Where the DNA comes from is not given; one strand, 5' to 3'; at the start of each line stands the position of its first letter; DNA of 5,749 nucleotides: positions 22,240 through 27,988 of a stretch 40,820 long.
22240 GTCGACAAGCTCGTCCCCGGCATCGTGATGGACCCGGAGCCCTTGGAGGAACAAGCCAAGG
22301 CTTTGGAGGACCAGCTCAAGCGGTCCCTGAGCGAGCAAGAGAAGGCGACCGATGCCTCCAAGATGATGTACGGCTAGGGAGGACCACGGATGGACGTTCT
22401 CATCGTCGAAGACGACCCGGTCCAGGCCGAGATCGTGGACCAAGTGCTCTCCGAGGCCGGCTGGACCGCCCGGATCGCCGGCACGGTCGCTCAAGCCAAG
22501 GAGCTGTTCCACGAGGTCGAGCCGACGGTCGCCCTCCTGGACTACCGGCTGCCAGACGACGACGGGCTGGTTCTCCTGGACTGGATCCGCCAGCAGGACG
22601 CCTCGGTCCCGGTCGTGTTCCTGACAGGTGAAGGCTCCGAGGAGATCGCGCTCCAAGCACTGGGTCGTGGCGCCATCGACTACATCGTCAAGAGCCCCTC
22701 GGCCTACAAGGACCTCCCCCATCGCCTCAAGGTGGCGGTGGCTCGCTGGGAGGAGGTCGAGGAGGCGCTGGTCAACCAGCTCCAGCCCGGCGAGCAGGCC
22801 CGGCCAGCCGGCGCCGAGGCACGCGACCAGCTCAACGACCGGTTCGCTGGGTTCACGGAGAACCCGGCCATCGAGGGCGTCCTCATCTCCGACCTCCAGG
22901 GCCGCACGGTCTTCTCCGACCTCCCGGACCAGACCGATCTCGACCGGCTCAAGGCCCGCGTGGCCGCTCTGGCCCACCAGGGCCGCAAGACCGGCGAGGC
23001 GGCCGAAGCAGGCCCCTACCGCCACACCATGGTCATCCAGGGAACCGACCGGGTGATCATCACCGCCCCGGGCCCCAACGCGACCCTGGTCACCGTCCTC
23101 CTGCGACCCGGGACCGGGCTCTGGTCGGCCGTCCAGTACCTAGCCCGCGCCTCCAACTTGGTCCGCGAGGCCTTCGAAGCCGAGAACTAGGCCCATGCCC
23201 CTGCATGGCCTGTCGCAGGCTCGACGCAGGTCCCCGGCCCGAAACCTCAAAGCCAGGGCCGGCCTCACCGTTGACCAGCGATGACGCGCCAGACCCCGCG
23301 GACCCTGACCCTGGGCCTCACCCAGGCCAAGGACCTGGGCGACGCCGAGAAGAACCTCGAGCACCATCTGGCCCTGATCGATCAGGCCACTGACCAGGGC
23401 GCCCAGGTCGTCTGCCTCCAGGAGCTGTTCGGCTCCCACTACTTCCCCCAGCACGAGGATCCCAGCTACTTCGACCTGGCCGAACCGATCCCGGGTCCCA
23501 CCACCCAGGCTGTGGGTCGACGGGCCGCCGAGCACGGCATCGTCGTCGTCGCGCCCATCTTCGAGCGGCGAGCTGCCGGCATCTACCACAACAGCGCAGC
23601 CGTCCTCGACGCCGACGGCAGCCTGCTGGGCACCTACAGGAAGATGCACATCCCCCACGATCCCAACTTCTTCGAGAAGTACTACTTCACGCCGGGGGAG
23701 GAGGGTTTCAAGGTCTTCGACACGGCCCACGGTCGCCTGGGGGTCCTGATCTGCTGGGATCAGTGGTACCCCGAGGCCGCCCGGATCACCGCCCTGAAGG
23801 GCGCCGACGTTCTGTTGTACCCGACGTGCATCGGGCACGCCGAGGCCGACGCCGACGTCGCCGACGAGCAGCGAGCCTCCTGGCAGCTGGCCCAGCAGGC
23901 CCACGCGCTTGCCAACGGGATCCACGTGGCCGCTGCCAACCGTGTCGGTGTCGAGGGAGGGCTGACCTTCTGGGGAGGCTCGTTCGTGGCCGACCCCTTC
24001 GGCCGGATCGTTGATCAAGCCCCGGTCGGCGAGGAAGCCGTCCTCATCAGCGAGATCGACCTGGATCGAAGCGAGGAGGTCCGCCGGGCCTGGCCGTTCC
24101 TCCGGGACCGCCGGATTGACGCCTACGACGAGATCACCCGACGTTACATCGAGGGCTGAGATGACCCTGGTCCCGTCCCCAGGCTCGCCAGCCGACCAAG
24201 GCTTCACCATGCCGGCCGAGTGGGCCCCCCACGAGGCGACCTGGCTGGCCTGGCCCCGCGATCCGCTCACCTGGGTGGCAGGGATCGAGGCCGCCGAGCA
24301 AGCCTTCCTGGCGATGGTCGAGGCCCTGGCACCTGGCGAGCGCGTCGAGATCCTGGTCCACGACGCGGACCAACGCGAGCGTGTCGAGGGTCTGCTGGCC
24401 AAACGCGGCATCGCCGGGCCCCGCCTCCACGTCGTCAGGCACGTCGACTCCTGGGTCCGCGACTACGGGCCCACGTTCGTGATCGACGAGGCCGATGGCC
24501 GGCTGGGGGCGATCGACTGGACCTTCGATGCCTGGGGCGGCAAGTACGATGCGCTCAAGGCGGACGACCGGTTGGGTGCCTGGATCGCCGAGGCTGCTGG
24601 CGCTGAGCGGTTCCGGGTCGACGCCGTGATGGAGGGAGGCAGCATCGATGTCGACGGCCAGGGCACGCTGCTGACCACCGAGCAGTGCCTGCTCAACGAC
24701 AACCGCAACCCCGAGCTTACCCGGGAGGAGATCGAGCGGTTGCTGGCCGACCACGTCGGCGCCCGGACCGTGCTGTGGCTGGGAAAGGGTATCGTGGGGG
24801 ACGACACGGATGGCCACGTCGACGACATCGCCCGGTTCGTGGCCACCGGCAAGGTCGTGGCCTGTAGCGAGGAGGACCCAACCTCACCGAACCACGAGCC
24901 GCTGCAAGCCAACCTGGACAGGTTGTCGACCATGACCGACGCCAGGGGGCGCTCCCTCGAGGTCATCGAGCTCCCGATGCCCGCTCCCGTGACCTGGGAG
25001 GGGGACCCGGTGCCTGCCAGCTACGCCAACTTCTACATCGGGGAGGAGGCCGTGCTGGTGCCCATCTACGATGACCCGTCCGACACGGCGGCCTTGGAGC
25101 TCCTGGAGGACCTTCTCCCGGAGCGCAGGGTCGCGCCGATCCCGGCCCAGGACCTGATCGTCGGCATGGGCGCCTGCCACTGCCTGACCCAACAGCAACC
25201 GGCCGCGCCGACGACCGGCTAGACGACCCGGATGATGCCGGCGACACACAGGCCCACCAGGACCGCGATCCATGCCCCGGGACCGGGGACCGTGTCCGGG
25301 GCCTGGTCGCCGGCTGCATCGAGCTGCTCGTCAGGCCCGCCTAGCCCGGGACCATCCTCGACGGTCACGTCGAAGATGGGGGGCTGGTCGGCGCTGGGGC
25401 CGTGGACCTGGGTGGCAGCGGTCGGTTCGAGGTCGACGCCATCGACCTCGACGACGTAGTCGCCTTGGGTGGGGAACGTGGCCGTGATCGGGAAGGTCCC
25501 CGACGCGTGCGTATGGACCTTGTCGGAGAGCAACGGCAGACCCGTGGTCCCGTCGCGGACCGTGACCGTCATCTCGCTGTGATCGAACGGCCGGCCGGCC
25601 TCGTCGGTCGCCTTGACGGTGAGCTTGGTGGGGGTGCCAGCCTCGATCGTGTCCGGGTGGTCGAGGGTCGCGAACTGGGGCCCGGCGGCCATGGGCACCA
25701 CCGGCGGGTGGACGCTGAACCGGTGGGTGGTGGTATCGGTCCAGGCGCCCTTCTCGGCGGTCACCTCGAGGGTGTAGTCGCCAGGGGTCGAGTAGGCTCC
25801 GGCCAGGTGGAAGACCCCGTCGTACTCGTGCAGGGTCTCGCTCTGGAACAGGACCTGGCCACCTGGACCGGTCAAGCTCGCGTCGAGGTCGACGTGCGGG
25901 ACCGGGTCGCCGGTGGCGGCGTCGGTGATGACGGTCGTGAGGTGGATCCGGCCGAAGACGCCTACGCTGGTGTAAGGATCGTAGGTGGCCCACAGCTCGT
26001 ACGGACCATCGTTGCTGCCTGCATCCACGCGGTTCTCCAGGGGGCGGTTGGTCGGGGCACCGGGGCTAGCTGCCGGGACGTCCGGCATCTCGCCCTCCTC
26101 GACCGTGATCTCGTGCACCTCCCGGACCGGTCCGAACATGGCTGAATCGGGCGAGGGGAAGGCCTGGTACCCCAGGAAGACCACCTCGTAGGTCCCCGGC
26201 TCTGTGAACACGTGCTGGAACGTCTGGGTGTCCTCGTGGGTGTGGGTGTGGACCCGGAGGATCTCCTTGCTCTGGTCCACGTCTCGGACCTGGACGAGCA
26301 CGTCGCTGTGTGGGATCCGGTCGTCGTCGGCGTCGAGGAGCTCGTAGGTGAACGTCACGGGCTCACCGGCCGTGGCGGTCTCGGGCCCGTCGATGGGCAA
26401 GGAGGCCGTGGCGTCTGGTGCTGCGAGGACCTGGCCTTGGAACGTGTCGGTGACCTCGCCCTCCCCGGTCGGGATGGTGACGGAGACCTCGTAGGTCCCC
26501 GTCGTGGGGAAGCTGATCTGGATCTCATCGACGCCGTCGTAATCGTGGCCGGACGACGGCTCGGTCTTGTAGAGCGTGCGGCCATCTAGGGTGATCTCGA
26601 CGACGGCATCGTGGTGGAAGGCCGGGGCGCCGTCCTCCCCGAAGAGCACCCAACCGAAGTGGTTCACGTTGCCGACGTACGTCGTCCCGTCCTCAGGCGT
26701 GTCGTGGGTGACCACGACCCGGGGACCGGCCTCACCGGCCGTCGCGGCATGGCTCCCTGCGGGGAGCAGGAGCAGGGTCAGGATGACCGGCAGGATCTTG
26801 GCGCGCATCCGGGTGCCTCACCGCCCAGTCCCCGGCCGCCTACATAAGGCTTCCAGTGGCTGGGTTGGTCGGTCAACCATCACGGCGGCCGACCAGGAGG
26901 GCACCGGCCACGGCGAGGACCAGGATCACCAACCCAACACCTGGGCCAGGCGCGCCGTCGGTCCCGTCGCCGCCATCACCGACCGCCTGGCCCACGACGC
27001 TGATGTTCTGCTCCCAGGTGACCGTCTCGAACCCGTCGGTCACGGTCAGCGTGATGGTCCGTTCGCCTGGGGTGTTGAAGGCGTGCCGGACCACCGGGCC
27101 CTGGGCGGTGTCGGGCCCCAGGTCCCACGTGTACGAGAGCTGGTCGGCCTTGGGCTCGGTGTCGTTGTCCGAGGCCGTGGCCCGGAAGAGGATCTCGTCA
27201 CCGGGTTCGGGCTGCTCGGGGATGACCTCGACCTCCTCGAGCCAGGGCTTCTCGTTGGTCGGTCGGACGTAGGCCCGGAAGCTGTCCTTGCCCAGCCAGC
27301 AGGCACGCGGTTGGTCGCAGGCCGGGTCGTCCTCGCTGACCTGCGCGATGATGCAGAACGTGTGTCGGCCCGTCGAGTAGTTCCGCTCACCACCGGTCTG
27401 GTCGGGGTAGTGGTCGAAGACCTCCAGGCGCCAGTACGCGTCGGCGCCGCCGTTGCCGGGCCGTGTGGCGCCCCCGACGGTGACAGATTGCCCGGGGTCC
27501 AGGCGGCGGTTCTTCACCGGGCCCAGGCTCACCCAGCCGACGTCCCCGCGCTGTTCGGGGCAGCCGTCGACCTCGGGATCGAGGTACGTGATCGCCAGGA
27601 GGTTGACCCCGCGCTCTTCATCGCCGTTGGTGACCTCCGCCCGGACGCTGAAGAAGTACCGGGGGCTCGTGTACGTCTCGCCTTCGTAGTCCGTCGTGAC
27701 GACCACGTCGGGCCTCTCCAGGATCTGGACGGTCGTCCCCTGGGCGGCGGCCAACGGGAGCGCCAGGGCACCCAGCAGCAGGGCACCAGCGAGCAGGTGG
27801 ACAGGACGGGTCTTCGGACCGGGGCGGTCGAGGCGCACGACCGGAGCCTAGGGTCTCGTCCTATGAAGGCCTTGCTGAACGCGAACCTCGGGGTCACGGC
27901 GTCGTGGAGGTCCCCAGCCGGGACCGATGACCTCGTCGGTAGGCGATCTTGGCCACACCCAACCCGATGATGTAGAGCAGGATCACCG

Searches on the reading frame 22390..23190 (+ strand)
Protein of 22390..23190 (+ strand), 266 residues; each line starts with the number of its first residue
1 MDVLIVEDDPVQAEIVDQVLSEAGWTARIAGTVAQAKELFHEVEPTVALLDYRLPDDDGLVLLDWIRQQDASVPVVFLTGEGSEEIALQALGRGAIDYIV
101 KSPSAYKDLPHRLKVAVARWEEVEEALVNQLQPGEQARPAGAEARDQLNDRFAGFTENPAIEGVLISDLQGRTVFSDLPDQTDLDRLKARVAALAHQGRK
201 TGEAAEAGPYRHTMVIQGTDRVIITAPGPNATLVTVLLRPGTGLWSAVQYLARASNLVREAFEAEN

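Call 39: search_protein_families(library=pfam, proteins=[window:22390-23190:+], max_evalue=0.00001)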
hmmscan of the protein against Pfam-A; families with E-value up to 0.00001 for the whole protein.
window:22390-23190:+ (266 aa): 1 family
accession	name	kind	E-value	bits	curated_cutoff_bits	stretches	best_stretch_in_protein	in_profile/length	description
PF00072.30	Response_reg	-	9.2e-22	77.8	30.2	1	3-102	1-100/111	Response regulator receiver domain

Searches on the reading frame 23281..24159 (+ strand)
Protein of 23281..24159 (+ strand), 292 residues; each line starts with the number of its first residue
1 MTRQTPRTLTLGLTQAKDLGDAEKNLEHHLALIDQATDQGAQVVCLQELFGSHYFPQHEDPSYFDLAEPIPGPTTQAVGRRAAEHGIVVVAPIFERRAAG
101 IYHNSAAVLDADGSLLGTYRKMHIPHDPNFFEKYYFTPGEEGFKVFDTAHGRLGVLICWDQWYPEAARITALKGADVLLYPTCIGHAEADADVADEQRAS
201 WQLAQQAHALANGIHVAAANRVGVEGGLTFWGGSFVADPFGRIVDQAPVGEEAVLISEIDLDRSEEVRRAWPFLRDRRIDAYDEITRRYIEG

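Call 39: search_protein_families(library=pfam, proteins=[window:23281-24159:+], max_evalue=0.00001)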
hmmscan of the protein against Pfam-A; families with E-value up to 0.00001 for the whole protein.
window:23281-24159:+ (292 aa): 1 family
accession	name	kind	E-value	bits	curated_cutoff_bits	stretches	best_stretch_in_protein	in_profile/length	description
PF00795.27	CN_hydrolase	-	7.8e-65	219.2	23.2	1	14-269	5-256/256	Carbon-nitrogen hydrolase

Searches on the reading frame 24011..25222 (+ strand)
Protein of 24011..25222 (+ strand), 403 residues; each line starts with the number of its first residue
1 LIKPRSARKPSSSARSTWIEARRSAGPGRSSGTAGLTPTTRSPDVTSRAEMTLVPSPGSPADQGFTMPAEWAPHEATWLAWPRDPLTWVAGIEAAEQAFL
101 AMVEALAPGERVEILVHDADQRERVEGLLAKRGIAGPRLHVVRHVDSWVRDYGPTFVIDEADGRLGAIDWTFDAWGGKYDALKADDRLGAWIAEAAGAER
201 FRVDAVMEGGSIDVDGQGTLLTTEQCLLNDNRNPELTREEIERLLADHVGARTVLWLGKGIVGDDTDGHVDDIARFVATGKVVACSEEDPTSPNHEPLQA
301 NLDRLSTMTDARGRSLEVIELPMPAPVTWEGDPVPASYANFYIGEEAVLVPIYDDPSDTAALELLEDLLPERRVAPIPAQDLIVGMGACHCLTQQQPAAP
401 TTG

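Call 39: search_protein_families(library=pfam, proteins=[window:24011-25222:+], max_evalue=0.00001)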
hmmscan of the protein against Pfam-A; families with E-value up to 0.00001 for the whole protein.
window:24011-25222:+ (403 aa): 1 family
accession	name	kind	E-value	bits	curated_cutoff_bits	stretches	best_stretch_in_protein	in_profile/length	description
PF04371.20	PAD_porph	-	1.5e-118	396.1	25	1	66-397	1-321/321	Porphyromonas-type peptidyl-arginine deiminase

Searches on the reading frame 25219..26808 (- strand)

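Call 39: search_protein_families(library=pfam, proteins=[window:25219-26808:-], max_evalue=0.00001)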
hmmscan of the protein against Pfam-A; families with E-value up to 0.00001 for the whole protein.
window:25219-26808:- (529 aa): 4 families
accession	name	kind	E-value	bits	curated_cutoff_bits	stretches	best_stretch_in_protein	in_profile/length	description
PF13115.11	YtkA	-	2e-13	51.2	25.9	0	381-455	10-84/85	YtkA-like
PF00630.25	Filamin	-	4.1e-08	34.4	26.9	0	386-455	17-80/93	Filamin/ABP280 repeat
PF00801.26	PKD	-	1.2e-06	28.8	23.5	0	145-209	11-61/80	PKD domain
PF02369.22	Big_1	-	6e-06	26.7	34.9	0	393-456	18-79/93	Bacterial Ig-like domain (group 1)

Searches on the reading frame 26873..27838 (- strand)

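Call 39: search_protein_families(library=pfam, proteins=[window:26873-27838:-], max_evalue=0.00001)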
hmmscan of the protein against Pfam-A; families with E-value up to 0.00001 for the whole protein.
window:26873-27838:- (321 aa): 2 families
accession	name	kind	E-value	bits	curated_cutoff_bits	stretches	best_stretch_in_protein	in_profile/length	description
PF18911.6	PKD_4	-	8.1e-11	42.3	27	1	207-279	11-81/85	PKD domain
PF00801.26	PKD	-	4.1e-09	36.7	23.5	1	211-276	12-75/80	PKD domain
